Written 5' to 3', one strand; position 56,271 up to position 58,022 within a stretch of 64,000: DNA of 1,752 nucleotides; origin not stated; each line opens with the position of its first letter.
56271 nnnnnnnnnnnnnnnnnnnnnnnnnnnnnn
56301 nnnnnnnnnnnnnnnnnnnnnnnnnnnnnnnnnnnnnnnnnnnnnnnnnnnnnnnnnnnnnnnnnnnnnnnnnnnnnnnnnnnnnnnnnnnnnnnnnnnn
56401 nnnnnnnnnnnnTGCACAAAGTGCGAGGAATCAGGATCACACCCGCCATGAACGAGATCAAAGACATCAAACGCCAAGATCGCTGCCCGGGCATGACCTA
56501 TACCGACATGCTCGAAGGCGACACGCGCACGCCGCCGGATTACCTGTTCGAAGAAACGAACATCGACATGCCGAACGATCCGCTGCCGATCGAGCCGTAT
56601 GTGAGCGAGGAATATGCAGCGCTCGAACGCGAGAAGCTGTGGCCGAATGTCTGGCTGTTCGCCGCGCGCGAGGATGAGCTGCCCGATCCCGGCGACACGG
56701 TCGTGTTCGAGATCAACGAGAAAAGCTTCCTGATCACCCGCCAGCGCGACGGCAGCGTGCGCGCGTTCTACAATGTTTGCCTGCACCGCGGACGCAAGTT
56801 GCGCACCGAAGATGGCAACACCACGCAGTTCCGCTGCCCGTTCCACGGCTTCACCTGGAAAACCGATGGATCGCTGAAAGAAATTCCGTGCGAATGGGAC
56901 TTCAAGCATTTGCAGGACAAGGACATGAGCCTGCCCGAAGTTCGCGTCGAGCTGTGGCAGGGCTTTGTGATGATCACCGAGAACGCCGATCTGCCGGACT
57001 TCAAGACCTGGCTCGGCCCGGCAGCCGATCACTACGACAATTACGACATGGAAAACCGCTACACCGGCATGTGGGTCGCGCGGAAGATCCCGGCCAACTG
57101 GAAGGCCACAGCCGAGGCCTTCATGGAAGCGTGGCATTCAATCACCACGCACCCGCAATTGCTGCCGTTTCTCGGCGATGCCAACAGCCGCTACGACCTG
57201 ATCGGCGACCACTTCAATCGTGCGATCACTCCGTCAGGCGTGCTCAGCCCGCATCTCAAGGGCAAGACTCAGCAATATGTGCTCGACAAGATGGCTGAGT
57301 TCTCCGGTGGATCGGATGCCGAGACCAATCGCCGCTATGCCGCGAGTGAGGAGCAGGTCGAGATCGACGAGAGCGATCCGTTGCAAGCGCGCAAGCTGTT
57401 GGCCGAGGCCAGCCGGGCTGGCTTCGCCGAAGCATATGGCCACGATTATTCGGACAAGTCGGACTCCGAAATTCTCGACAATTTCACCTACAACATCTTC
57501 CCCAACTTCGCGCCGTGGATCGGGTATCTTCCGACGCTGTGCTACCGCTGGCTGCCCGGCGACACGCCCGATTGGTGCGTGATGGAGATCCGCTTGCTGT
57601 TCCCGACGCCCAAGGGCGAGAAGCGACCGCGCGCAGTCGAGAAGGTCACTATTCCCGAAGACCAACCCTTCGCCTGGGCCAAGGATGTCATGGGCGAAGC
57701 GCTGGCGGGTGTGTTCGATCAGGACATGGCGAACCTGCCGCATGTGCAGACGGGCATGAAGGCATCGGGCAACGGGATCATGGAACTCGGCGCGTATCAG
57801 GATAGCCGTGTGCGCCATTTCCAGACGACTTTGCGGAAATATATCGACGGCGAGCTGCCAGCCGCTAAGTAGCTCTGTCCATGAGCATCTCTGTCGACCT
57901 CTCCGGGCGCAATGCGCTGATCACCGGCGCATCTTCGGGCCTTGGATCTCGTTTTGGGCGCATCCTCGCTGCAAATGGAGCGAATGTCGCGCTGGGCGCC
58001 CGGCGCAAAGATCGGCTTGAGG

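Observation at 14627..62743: About 48-kb catabolic super-cluster for an unidentified hydrophobic (terpenoid/steroid/oxidised-lipid) substrate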

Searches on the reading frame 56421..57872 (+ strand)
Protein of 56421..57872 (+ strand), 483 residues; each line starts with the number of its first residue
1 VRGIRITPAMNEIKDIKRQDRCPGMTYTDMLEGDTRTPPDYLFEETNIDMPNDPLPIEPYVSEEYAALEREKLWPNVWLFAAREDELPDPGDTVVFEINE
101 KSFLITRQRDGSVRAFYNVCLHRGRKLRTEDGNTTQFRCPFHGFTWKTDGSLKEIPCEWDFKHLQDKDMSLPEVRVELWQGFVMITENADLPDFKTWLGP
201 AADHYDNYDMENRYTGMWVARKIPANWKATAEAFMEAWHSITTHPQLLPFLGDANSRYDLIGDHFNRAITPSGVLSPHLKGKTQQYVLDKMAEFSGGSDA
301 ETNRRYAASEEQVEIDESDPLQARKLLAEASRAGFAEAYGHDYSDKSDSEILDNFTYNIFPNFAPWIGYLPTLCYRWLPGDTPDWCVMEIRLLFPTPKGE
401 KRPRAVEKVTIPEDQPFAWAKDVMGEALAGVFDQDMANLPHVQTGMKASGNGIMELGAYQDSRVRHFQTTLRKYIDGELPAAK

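Call 11: search_protein_families(library=pfam, proteins=[window:56421-57872:+], max_evalue=0.001)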
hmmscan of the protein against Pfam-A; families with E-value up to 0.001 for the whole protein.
window:56421-57872:+ (483 aa): 2 families
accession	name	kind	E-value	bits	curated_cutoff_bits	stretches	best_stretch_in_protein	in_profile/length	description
PF00355.32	Rieske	-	1.4e-17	63.8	20.3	1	78-158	2-81/88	Rieske [2Fe-2S] domain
PF00848.25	Ring_hydroxyl_A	-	1.9e-17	64.3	24.9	1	209-476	13-207/208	Ring hydroxylating alpha subunit (catalytic domain)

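Call 13: search_protein_families(library=ncbifam, proteins=[window:56421-57872:+], max_evalue=0.00001)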
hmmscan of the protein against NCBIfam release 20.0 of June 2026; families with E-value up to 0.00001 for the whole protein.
window:56421-57872:+ (483 aa): 5 families
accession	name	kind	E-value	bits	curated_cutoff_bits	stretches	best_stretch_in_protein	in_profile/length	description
NF042946.1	3PPDioc_HcaE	equivalog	1.9e-28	99.7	830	1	60-252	21-222/450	3-phenylpropionate/cinnamic acid dioxygenase subunit alpha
NF058607.1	GlBtMonoOxGbcA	equivalog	1e-27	96.7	670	1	52-252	30-230/420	glycine betaine monooxygenase oxygenase subunit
TIGR03228.1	anthran_1_2_A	equivalog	2.8e-20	72.5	671.9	1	63-244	24-213/438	anthranilate 1,2-dioxygenase large subunit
TIGR03229.1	benzo_1_2_benA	equivalog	7.3e-20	71.2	780.95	1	61-244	22-215/433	benzoate 1,2-dioxygenase large subunit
NF041684.1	ant_diox_AndAc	equivalog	1.6e-18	66.5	750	1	56-242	24-220/418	anthranilate 1,2-dioxygenase large subunit AndAc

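Call 32: find_homologous_proteins(query=window:56421-57872:+, max_evalue=1e-30)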
Query window:56421-57872:+ (483 aa): 1993 proteins with E <= 1e-30 among 8000 candidates; the best 120 are listed.
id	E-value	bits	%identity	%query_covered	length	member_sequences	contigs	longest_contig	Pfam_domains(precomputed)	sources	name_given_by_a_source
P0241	0.0e+0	1105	97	98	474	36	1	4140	PF00355.33,PF00848.26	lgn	-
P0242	7.8e-296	1000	87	98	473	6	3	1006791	PF00355.33,PF00848.26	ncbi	ncbi:MAG: aromatic ring-hydroxylating dioxygenase subunit alpha [Erythrobacter sp.]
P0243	2.3e-287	972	85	98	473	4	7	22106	PF00355.33,PF00848.26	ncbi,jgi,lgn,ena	jgi:phenylpropionate dioxygenase-like ring-hydroxylating dioxygenase large terminal subunit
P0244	1.7e-284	962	84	98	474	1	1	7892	PF00355.33,PF00848.26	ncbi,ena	-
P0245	3.0e-284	961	84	98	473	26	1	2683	PF00355.33,PF00848.26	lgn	-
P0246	2.9e-283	958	83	98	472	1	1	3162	PF00355.33,PF00848.26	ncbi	-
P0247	4.6e-283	958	83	98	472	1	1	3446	PF00355.33,PF00848.26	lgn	-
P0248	1.3e-282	956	83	98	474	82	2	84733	PF00355.33,PF00848.26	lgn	-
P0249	1.9e-282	955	83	98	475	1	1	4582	PF00355.33,PF00848.26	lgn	-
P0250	3.9e-282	954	82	98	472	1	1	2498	PF00355.33,PF00848.26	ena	-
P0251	1.3e-281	953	82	98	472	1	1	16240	PF00355.33,PF00848.26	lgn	-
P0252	2.0e-281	952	82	98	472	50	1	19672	PF00355.33,PF00848.26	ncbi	ncbi:MAG: aromatic ring-hydroxylating oxygenase subunit alpha [Novosphingobium sp.]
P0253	4.2e-281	951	82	98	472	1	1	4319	PF00355.33,PF00848.26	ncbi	-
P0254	1.6e-279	946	82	98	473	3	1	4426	PF00355.33,PF00848.26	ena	-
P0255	3.4e-279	945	81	98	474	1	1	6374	PF00355.33,PF00848.26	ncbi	ncbi:MAG: aromatic ring-hydroxylating dioxygenase subunit alpha [Pseudomonadota bacterium]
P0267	4.4e-271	918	79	98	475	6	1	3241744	PF00355.33,PF00848.26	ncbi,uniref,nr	ncbi:aromatic ring-hydroxylating dioxygenase subunit alpha [Altererythrobacter arenosus]|uniref:Arom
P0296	2.7e-260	882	77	98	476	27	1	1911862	PF00355.33,PF00848.26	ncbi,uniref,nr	ncbi:SRPBCC family protein [Erythrobacter sp. YT30]|uniref:aromatic ring-hydroxylating oxygenase sub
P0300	4.0e-259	879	75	97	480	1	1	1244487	PF00355.33,PF00848.26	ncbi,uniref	ncbi:Rieske 2Fe-2S domain-containing protein [Novosphingobium tardum]|uniref:Rieske 2Fe-2S domain-co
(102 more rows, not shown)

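Call 33: find_encoding_contigs(protein=P0296, flank=10000, max_places=2)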
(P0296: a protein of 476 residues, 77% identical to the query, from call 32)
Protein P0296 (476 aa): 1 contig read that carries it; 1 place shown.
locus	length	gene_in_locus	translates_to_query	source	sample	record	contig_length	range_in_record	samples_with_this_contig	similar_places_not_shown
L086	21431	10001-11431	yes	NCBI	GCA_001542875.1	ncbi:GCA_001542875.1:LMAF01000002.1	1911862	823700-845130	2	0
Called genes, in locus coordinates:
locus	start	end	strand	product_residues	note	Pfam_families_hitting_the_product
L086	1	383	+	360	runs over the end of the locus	PF02771:Acyl-CoA_dh_N, PF02770:Acyl-CoA_dh_M, PF00441:Acyl-CoA_dh_1, PF08028:Acyl-CoA_dh_2 (weak)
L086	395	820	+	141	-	PF01796:OB_ChsH2_C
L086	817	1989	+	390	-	PF00108:Thiolase_N, PF02803:Thiolase_C (weak), PF22691:Thiolase_C_1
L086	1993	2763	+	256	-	PF00106:adh_short, PF08659:KR (weak), PF13561:adh_short_C2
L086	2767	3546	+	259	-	PF06283:ThuA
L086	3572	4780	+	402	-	PF02771:Acyl-CoA_dh_N, PF02770:Acyl-CoA_dh_M, PF00441:Acyl-CoA_dh_1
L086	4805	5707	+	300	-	PF00106:adh_short, PF08659:KR, PF23441:SDR (weak), PF13561:adh_short_C2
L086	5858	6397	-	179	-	PF13302:Acetyltransf_3, PF13523:Acetyltransf_8, PF00583:Acetyltransf_1, PF13673:Acetyltransf_10 (weak), PF13508:Acetyltransf_7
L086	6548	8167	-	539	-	PF00501:AMP-binding, PF13193:AMP-binding_C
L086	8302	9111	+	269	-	PF00196:GerE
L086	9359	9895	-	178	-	PF13669:Glyoxalase_4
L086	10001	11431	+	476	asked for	PF00355:Rieske, PF00848:Ring_hydroxyl_A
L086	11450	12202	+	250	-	PF00106:adh_short, PF08659:KR, PF13561:adh_short_C2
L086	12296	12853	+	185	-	-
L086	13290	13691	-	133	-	PF07366:SnoaL (weak), PF12680:SnoaL_2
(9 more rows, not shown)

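Call 34: find_encoding_contigs(protein=P0242, flank=10000, max_places=2)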
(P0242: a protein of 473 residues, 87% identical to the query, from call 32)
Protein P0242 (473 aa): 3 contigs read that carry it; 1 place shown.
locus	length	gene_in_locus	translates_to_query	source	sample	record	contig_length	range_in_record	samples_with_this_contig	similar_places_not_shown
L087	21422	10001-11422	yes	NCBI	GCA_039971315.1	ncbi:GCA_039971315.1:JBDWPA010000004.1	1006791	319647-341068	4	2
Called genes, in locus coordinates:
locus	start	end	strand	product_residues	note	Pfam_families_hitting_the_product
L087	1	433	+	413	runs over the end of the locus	PF00067:p450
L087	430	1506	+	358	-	PF02771:Acyl-CoA_dh_N, PF00441:Acyl-CoA_dh_1, PF08028:Acyl-CoA_dh_2 (weak)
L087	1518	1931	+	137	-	PF01796:OB_ChsH2_C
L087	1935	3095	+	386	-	PF00108:Thiolase_N (weak), PF02803:Thiolase_C, PF22691:Thiolase_C_1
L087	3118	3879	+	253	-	PF00106:adh_short, PF08659:KR, PF23441:SDR, PF13561:adh_short_C2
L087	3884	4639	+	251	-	PF06283:ThuA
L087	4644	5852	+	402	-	PF02771:Acyl-CoA_dh_N, PF02770:Acyl-CoA_dh_M, PF00441:Acyl-CoA_dh_1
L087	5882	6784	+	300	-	PF00106:adh_short, PF08659:KR, PF13561:adh_short_C2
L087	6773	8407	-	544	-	PF00501:AMP-binding, PF13193:AMP-binding_C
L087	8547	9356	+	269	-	PF00196:GerE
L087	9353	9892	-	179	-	PF00903:Glyoxalase (weak), PF13669:Glyoxalase_4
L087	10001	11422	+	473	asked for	PF00355:Rieske, PF00848:Ring_hydroxyl_A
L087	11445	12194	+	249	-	PF00106:adh_short, PF08659:KR (weak), PF13561:adh_short_C2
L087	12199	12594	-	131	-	PF07366:SnoaL (weak), PF12680:SnoaL_2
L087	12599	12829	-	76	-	PF00364:Biotin_lipoyl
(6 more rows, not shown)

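Call 47: search_solved_structures(query=window:56421-57872:+, max_evalue=1e-8)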
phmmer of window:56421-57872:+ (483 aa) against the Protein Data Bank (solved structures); distinct sequences matched with E-value up to 1e-8: 29.
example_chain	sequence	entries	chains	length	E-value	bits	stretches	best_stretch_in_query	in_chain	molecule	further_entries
2b1x_A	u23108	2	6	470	3.8e-28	101.7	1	64-267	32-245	naphthalene dioxygenase large subunit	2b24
1uli_A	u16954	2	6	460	1e-27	100.2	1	59-244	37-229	biphenyl dioxygenase large subunit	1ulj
9jp5_A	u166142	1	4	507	1.1e-27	100.1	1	50-248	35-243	Phthalate 3,4-dioxygenase alpha subunit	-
2gbw_A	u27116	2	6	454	1.2e-25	93.4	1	48-253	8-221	Biphenyl 2,3-Dioxygenase Alpha Subunit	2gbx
3en1_A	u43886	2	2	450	1.2e-25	93.3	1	59-243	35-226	Benzene 1,2-dioxygenase subunit alpha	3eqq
8k0a_A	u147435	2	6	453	1.8e-25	92.8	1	47-258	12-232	3-phenylpropionate/cinnamic acid dioxygenase subunit alpha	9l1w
7yls_B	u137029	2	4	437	2e-25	92.6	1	53-245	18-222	Rieske (2Fe-2S) domain protein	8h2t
4hjl_A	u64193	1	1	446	3.4e-25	91.9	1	64-248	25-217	Naphthalene 1,2-dioxygenase subunit alpha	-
1eg9_A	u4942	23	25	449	3.4e-25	91.9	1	64-248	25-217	PROTEIN (NAPHTHALENE 1,2-DIOXYGENASE ALPHA SUBUNIT) | NAPHTHALENE 1,2-DIOXYGENASE | NAPHTHALENE 1,2-DIOXYGENASE ALPHA SUBUNIT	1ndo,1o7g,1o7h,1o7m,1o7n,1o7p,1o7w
2hmj_A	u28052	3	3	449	3.4e-25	91.9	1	64-248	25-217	Naphthalene 1,2-dioxygenase alpha subunit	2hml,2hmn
9o71_A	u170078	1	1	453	3.4e-24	88.6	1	53-245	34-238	Phenylpropionate dioxygenase-like ring-hydroxylating dioxygenase large terminal subunit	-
5xbp_A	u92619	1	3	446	5.3e-24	88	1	69-248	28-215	3NT oxygenase alpha subunit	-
2ckf_A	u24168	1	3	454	5.5e-24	87.9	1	62-252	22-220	RING-HYDROXYLATING DIOXYGENASE ALPHA SUBUNIT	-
9vdb_A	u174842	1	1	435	6.6e-24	87.6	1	57-234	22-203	Ring hydroxylating dioxygenase, alpha subunit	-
2bmo_A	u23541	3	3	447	1.5e-23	86.5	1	69-247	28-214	OXYGENASE-ALPHA NBDO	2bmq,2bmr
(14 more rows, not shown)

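Call 53: find_encoding_contigs(protein=P0267, flank=10000, max_places=1)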
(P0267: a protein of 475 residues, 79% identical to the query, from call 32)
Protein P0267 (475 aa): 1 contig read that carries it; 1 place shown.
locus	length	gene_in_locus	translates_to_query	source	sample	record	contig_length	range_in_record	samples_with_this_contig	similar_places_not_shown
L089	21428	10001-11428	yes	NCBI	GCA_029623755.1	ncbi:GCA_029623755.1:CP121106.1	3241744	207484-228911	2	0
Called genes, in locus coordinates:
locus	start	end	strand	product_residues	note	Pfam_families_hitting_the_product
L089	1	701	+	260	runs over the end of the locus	PF06283:ThuA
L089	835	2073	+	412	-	PF00067:p450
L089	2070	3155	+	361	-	PF02771:Acyl-CoA_dh_N, PF02770:Acyl-CoA_dh_M, PF00441:Acyl-CoA_dh_1, PF08028:Acyl-CoA_dh_2 (weak)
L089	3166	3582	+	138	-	PF01796:OB_ChsH2_C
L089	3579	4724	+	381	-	PF00108:Thiolase_N (weak), PF02803:Thiolase_C, PF22691:Thiolase_C_1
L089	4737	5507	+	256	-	PF00106:adh_short, PF13561:adh_short_C2, PF23441:SDR (weak)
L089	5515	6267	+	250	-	PF06283:ThuA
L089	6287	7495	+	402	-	PF02771:Acyl-CoA_dh_N, PF02770:Acyl-CoA_dh_M, PF00441:Acyl-CoA_dh_1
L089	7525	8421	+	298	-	PF00106:adh_short, PF08659:KR, PF23441:SDR (faint), PF13561:adh_short_C2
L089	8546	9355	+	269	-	PF00196:GerE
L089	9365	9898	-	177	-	PF00903:Glyoxalase (faint), PF13669:Glyoxalase_4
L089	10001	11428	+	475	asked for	PF00355:Rieske, PF00848:Ring_hydroxyl_A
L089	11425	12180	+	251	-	PF00106:adh_short, PF08659:KR, PF13460:NAD_binding_10 (weak), PF13561:adh_short_C2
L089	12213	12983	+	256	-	PF01261:AP_endonuc_2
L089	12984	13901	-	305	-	PF05368:NmrA, PF13460:NAD_binding_10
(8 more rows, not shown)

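Call 55: find_encoding_contigs(protein=P0300, flank=10000, max_places=1)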
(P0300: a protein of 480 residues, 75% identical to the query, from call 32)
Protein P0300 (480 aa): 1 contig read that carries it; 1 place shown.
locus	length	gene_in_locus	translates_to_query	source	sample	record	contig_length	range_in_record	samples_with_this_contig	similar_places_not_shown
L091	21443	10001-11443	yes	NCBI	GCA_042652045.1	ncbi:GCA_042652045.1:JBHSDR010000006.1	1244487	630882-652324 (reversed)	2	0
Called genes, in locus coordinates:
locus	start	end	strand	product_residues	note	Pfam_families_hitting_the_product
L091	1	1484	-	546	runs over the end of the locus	PF00890:FAD_binding_2, PF01266:DAO, PF03486:HI0933_like (weak), PF07992:Pyr_redox_2 (faint), PF12831:FAD_oxidored, PF13450:NAD_binding_8 (faint)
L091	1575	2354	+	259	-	PF00106:adh_short, PF01370:Epimerase (weak), PF08659:KR, PF23441:SDR, PF13561:adh_short_C2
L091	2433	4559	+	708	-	PF04879:Molybdop_Fe4S4, PF00384:Molybdopterin, PF01568:Molydop_binding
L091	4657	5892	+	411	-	PF00067:p450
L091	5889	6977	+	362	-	PF02771:Acyl-CoA_dh_N, PF02770:Acyl-CoA_dh_M, PF00441:Acyl-CoA_dh_1, PF08028:Acyl-CoA_dh_2 (weak)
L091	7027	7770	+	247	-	PF06283:ThuA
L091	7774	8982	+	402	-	PF02771:Acyl-CoA_dh_N, PF02770:Acyl-CoA_dh_M, PF00441:Acyl-CoA_dh_1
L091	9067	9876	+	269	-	PF00196:GerE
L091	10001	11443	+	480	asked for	PF00355:Rieske, PF00848:Ring_hydroxyl_A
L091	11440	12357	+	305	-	PF05368:NmrA, PF13460:NAD_binding_10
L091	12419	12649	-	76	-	PF00364:Biotin_lipoyl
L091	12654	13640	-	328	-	PF02779:Transket_pyr, PF02780:Transketolase_C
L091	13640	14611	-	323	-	PF00676:E1_dh, PF02775:TPP_enzyme_C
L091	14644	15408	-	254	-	PF00106:adh_short, PF13561:adh_short_C2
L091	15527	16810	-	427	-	PF07690:MFS_1, PF03137:OATP (faint)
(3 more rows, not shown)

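Call 63: search_dna_similar(query=window:56421-57872:+, collection=plasmids, mode=protein, max_rows=12, max_evalue=1e-60)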
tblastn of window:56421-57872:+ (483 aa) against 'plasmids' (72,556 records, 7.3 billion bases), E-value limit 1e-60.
Records with a match: 21; places in all: 31; records where one place covers at least 80% of the query: 20.
Best place of each record, by identity: <60% 21.
By first word of the organism name: Novosphingobium 9; Rhodococcus 5; Croceicoccus 2; Sphingobium 2; Nostoc 1; Diaphorobacter 1; Pseudoalteromonas 1.
By predicted mobility (MOB-suite, as given by PLSDB): non-mobilizable 12; mobilizable 5; conjugative 4.
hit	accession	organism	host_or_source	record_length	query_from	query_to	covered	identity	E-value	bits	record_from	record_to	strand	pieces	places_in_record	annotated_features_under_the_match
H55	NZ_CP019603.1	Croceicoccus marinus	-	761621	9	479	98%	47.9%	2e-144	464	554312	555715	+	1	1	aromatic ring-hydroxylating dioxygenase subunit alpha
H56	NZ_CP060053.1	Croceicoccus marinus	prokaryote,marine sediment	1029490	9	479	98%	47.9%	2e-144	464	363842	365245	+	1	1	none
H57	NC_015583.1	Novosphingobium sp. PP1Y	-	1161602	5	478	98%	46.1%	8e-142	456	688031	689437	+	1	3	none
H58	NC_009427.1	Novosphingobium aromaticivorans DSM 12444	-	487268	21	483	96%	46.6%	3e-138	446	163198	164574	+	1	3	aromatic ring-hydroxylating dioxygenase subunit alpha | ThuA domain-containing protein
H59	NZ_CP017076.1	Novosphingobium resinovorum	single cell,soil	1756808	12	475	96%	46.0%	8e-136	439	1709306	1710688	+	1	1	none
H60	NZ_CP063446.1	Novosphingobium sp. ES2-1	mixed culture,activated sludge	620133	21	477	95%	46.6%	5e-137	443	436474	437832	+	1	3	aromatic ring-hydroxylating dioxygenase subunit alpha | ThuA domain-containing protein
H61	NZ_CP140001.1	Novosphingobium capsulatum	-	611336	24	475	94%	47.1%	2e-138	447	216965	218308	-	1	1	aromatic ring-hydroxylating dioxygenase subunit alpha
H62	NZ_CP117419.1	Novosphingobium humi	Single cell,Soil from military shooting ...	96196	24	475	94%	47.1%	4e-138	446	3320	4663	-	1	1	aromatic ring-hydroxylating dioxygenase subunit alpha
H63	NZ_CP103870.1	Novosphingobium humi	pure culture,soil biofilm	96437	24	475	94%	47.1%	4e-138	446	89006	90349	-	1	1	aromatic ring-hydroxylating dioxygenase subunit alpha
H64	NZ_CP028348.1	Novosphingobium sp. THN1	cell culture,surface water of Lake Taihu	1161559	21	477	95%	46.0%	2e-135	438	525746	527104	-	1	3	record has no annotation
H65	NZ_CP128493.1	Novosphingobium resinovorum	pure cell culture,soil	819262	24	482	95%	45.4%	2e-130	424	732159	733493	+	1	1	aromatic ring-hydroxylating dioxygenase subunit alpha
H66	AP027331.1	Sphingobium sp. TomTYG65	-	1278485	21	479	95%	44.3%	1e-136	442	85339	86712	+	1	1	hypothetical protein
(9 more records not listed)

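Call 90: predict_structure(alignment_id=A1)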
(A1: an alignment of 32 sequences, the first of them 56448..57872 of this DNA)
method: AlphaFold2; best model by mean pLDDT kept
length: 474 residues; sequences in the alignment: 32
mean_pLDDT: 82.0   pTM: 0.84
mean pLDDT of the five models: 82.0, 76.4, 74.2, 73.5, 68.7
residues with pLDDT >= 90: 208; 70-90: 169; 50-70: 67; < 50: 30
segments of 3 or more residues with pLDDT < 50: 1-14, 244-248, 268-270, 288-294
pLDDT, mean of each block of 10 residues (from residue 1): 32 60 85 67 84 94 94 96 96 96 97 91 95 93 88 86 96 95 91 83 93 93 77 59 52 72 50 71 59 51 70 83 86 88 76 83 85 93 92 94 95 88 86 90 80 79 92 64
secondary structure, 60 per line:
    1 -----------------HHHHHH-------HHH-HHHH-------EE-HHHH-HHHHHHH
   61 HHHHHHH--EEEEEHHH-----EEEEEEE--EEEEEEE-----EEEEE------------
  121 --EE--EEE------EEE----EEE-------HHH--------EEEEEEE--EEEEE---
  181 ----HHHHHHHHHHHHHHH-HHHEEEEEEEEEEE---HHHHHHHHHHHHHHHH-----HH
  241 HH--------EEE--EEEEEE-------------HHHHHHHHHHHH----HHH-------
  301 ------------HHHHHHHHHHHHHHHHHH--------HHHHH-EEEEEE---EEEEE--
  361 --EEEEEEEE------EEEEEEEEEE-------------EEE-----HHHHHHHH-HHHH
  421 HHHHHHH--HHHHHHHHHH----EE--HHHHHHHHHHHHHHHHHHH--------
elements in order: H18-23 H35-38 H49-52 H54-67 E70-74 E83-89 E92-98 E104-108 E127-129 E136-138 E143-145 E164-170 E173-177 H185-199 E204-214 H218-233 H239-242 E251-253 E256-261 H275-286 H313-330 H339-343 E345-350 E354-358 E363-370 E377-386 E400-402 H408-415 H417-427 H430-439 H448-466

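Call 94: fold_search(model_id=the predicted structure, library=pdb)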
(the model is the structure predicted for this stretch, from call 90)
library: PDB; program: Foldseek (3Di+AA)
matches with E <= 10: 782; with E <= 0.001: 175
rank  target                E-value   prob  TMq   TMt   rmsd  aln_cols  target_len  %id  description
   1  4qur                  1.3e-22  1.00  0.60  0.67   8.4       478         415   18  Crystal Structure of stachydrine demethylase in complex with cyanide, oxygen, and N-methyl proline in a new orientation (released 2015-07-15)
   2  3n0q                  5.0e-22  1.00  0.57  0.66   7.2       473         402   18  Crystal structure of a Putative aromatic-ring hydroxylating dioxygenase (TM1040_3219) from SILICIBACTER SP. TM1040 at 1. (released 2010-06-09)
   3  3vca                  8.9e-22  1.00  0.58  0.69   7.8       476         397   18  Quaternary Ammonium Oxidative Demethylation: X-ray Crystallographic, Resonance Raman and UV-visible Spectroscopic Analys (released 2012-02-08)
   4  4qup                  1.0e-21  1.00  0.59  0.67   9.2       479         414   18  Crystal structure of stachydrine demethylase with N-methyl proline from low X-ray dose composite datasets (released 2015-07-15)
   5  6zgp_G                1.1e-21  1.00  0.57  0.73   6.3       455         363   16  Crystal structure of the quaternary ammonium Rieske monooxygenase CntA in complex with inhibitor MMV12 (MMV020670) (released 2020-11-18)
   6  4quq                  1.3e-21  1.00  0.59  0.69  11.3       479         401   18  Crystal structure of stachydrine demethylase in complex with azide (released 2015-07-15)
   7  8k0a_A                3.2e-21  1.00  0.55  0.58   7.6       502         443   18  CryoEM structure of 3-phenylpropionate/cinnamic acid dioxygenase HcaE-HcaF complex (released 2024-07-10)
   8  6zgp_K                3.6e-21  1.00  0.57  0.74   5.6       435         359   17  Crystal structure of the quaternary ammonium Rieske monooxygenase CntA in complex with inhibitor MMV12 (MMV020670) (released 2020-11-18)
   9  6y9c                  3.6e-21  1.00  0.59  0.75   6.2       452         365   18  The structure of a quaternary ammonium Rieske monooxygenase reveals insights into carnitine oxidation by gut microbiota  (released 2021-03-31)
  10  6zgp_A                4.5e-21  1.00  0.58  0.75   5.1       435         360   17  Crystal structure of the quaternary ammonium Rieske monooxygenase CntA in complex with inhibitor MMV12 (MMV020670) (released 2020-11-18)
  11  6zgp_F                8.5e-21  1.00  0.56  0.73   6.5       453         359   17  Crystal structure of the quaternary ammonium Rieske monooxygenase CntA in complex with inhibitor MMV12 (MMV020670) (released 2020-11-18)
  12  6y8s                  9.0e-21  1.00  0.56  0.74   6.8       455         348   17  Crystal structure of the quaternary ammonium Rieske monooxygenase CntA in complex with substrate gamma-butyrobetaine (released 2020-11-18)
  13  5aew_U                9.0e-21  1.00  0.59  0.64   7.3       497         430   18  Crystal structure of II9 variant of Biphenyl dioxygenase from Burkholderia xenovorans LB400 in complex with biphenyl (released 2016-04-06)
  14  6zgp_I                9.5e-21  1.00  0.56  0.73   6.9       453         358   16  Crystal structure of the quaternary ammonium Rieske monooxygenase CntA in complex with inhibitor MMV12 (MMV020670) (released 2020-11-18)
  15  6y8j                  1.1e-20  1.00  0.54  0.73   6.1       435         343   16  Crystal structure of the apo form of a quaternary ammonium Rieske monooxygenase CntA (released 2020-11-18)
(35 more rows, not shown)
